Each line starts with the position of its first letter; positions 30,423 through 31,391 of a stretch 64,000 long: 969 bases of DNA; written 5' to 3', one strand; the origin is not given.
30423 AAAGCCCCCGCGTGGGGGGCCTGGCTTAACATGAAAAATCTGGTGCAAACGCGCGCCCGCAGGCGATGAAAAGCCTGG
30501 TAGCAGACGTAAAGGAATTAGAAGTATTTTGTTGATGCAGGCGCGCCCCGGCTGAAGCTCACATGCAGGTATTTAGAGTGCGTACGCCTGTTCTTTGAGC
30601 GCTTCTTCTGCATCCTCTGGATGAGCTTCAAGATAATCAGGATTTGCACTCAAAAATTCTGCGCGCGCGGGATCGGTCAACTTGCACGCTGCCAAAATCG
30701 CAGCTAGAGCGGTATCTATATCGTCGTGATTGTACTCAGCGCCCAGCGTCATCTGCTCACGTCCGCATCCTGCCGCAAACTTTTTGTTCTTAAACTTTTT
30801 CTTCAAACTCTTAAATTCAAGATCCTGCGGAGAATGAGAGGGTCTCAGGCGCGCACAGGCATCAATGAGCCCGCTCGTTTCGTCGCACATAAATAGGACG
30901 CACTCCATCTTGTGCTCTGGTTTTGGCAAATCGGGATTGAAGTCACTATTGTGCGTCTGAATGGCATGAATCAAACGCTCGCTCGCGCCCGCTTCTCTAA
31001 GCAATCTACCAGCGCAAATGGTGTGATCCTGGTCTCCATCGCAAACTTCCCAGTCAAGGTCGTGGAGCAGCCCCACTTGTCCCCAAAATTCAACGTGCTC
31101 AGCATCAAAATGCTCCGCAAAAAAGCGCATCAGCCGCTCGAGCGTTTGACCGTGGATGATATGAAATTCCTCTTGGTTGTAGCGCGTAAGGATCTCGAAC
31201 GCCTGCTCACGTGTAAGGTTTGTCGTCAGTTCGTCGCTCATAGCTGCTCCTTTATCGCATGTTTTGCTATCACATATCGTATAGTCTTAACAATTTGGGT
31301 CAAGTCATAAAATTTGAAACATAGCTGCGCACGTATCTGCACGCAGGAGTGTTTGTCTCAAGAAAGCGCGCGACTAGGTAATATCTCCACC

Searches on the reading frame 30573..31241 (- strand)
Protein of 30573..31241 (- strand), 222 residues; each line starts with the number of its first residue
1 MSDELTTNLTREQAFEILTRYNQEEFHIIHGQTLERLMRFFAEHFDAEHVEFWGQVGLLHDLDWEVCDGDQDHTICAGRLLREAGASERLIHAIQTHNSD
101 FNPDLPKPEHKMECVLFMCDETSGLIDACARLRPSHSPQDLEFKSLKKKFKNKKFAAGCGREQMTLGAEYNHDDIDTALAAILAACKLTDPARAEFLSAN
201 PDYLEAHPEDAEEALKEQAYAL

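Call 16: find_encoding_contigs(protein=window:30573-31241:-, flank=10000, max_places=10)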
Protein window:30573-31241:- (222 aa): 14 contigs read that carry it; 10 places shown.
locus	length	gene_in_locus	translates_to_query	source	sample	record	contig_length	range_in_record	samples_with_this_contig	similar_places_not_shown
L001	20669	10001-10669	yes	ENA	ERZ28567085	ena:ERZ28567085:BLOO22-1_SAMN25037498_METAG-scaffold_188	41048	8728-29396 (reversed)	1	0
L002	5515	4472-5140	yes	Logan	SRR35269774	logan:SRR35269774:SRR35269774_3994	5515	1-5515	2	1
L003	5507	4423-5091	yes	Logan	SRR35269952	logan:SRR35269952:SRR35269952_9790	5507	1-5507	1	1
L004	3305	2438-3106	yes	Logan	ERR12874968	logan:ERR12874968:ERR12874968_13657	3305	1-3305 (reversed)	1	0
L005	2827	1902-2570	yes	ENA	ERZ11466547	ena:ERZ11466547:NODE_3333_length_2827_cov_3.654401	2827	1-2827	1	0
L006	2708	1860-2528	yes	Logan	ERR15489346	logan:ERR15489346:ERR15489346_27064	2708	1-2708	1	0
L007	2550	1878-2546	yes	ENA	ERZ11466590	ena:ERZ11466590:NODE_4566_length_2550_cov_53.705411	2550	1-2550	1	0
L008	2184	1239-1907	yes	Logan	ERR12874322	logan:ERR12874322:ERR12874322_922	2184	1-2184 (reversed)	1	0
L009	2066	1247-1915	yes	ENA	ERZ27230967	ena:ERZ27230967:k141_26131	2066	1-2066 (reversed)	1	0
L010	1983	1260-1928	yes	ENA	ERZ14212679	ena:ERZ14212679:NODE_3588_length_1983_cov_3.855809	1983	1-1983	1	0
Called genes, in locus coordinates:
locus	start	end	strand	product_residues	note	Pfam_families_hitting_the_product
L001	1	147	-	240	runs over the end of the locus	PF13555:AAA_29 (faint), PF00005:ABC_tran, PF13304:AAA_21 (faint)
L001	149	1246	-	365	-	PF00005:ABC_tran, PF13304:AAA_21 (faint), PF12399:BCA_ABC_TP_C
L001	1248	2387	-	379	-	PF02653:BPD_transp_2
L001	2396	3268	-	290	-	PF02653:BPD_transp_2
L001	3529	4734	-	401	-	PF13433:Peripla_BP_5, PF13458:Peripla_BP_6, PF01094:ANF_receptor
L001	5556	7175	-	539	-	-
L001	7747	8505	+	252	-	PF02545:Maf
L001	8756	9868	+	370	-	PF01501:Glyco_transf_8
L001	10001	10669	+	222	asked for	-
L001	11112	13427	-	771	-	PF07498:Rho_N, PF07497:Rho_RNA_bind, PF00006:ATP-synt_ab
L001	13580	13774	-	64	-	-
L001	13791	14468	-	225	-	PF22381:Staph_reg_Sar_Rot (faint), PF01047:MarR, PF12802:MarR_2 (faint), PF13412:HTH_24 (faint), PF01022:HTH_5 (faint), PF09339:HTH_IclR (faint)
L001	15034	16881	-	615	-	PF03485:Arg_tRNA_synt_N, PF00750:tRNA-synt_1d, PF05746:DALR_1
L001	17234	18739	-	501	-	PF17767:NAPRTase_N, PF02749:QRPTase_N (weak), PF04095:NAPRTase, PF17956:NAPRTase_C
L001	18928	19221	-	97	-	-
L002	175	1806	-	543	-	-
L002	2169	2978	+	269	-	PF02545:Maf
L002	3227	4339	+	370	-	PF01501:Glyco_transf_8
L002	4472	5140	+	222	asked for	-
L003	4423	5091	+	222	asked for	-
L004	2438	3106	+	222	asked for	-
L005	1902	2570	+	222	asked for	-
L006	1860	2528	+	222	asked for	-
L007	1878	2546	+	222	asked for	-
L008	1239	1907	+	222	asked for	-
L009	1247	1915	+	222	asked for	-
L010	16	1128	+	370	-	PF01501:Glyco_transf_8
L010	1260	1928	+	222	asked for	-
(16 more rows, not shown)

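Call 33: search_protein_families(library=pfam, proteins=[window:30573-31241:-], max_evalue=0.01)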
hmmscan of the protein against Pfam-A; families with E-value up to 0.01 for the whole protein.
window:30573-31241:- (222 aa): 1 family
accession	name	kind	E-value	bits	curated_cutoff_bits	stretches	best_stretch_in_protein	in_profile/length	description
PF08708.16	PriCT_1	-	0.0077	16.2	21.1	0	77-109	21-53/67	Primase C terminal 1 (PriCT-1)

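Call 41: find_homologous_proteins(query=window:30573-31241:-, max_evalue=0.00001)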
Query window:30573-31241:- (222 aa): 2017 proteins with E <= 0.00001 among 2801 candidates; the best 120 are listed.
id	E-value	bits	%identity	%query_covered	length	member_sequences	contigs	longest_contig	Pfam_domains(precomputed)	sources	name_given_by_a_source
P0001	8.4e-145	498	97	100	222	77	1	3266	-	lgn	-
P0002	6.0e-129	446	87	100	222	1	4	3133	-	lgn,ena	-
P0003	1.8e-103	363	74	97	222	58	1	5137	-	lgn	-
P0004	1.7e-102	360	72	100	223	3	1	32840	-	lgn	-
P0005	1.4e-97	344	70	99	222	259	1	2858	-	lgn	-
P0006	3.8e-92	326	66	100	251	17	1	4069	-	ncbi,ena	-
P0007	2.9e-75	271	61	90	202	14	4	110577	-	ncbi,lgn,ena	-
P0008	1.1e-73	266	59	94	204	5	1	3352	-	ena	-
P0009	5.8e-71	257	62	86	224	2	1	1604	-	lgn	-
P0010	7.6e-69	250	60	86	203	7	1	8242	-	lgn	-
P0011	1.4e-68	249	60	86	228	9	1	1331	-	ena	-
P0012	2.7e-68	248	61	85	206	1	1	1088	-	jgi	jgi:lysyl-tRNA synthetase class 2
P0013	3.6e-68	248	61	83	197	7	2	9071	PF01966.29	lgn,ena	-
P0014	1.1e-67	246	61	83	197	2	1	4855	PF01966.29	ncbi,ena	-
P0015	1.6e-67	246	61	83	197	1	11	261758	PF01966.29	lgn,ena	-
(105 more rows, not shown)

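Call 42: find_encoding_contigs(protein=P0004, flank=10000, max_places=3)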
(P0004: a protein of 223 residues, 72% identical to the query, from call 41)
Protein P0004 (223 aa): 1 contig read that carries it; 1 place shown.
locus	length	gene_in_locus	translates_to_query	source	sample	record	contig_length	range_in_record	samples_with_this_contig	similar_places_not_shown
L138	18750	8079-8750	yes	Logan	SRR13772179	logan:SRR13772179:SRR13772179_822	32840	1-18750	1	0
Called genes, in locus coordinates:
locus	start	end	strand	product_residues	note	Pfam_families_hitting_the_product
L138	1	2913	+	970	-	?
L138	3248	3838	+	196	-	PF00383:dCMP_cyt_deam_1, PF14437:MafB19-deam, PF14439:Bd3614-deam (weak)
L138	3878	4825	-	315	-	PF01564:Spermine_synth (weak)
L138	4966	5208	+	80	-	PF02416:TatA_B_E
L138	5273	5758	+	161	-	PF03449:GreA_GreB_N, PF01272:GreA_GreB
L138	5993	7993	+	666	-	PF01336:tRNA_anti-codon, PF00152:tRNA-synt_2, PF01588:tRNA_bind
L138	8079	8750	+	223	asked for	-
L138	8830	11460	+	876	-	PF02861:Clp_N, PF13191:AAA_16 (faint), PF00004:AAA, PF17871:AAA_lid_9, PF00004:AAA, PF07724:AAA_2, PF07728:AAA_5, PF10431:ClpB_D2-small, +6 more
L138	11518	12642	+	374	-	PF02457:DAC, PF10635:DisA-linker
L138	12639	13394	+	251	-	PF01128:IspD, PF12804:NTP_transf_3, PF02348:CTP_transf_3 (weak)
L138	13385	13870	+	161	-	PF02542:YgbB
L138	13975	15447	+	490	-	PF01406:tRNA-synt_1e, PF01921:tRNA-synt_1f (faint), PF09334:tRNA-synt_1g, PF00133:tRNA-synt_1 (weak), PF09190:DALR_2, PF23493:CysS_C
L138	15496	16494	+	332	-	PF08032:SpoU_sub_bind, PF00588:SpoU_methylase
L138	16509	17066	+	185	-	PF05991:NYN_YacP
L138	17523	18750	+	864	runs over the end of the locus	-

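Call 43: find_encoding_contigs(protein=P0002, flank=10000, max_places=4)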
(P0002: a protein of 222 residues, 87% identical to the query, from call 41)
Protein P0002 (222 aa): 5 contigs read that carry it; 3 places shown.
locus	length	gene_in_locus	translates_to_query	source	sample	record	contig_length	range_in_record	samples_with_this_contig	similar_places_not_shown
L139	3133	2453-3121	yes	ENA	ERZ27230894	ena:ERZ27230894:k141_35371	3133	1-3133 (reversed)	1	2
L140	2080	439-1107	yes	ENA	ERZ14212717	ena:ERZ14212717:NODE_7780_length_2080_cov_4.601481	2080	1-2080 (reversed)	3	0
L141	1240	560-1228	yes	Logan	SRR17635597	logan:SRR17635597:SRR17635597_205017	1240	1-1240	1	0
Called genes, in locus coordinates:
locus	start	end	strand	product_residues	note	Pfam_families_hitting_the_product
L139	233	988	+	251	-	PF02545:Maf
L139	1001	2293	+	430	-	PF01501:Glyco_transf_8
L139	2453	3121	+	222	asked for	-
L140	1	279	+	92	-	?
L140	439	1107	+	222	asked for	-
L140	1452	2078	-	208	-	?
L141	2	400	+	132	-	?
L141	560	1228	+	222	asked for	-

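Call 44: find_encoding_contigs(protein=P0003, flank=10000, max_places=3)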
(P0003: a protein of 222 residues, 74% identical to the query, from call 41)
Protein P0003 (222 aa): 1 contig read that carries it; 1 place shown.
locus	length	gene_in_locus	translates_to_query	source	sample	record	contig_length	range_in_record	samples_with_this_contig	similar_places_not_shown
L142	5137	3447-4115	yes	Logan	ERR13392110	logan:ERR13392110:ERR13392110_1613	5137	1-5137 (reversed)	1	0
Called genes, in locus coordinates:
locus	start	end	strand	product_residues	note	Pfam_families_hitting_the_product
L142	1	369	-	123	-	?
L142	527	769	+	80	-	PF02416:TatA_B_E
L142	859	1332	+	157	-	PF03449:GreA_GreB_N, PF01272:GreA_GreB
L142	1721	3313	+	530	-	PF01336:tRNA_anti-codon, PF00152:tRNA-synt_2, PF01409:tRNA-synt_2d (faint)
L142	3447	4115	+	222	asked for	-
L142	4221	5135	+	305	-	?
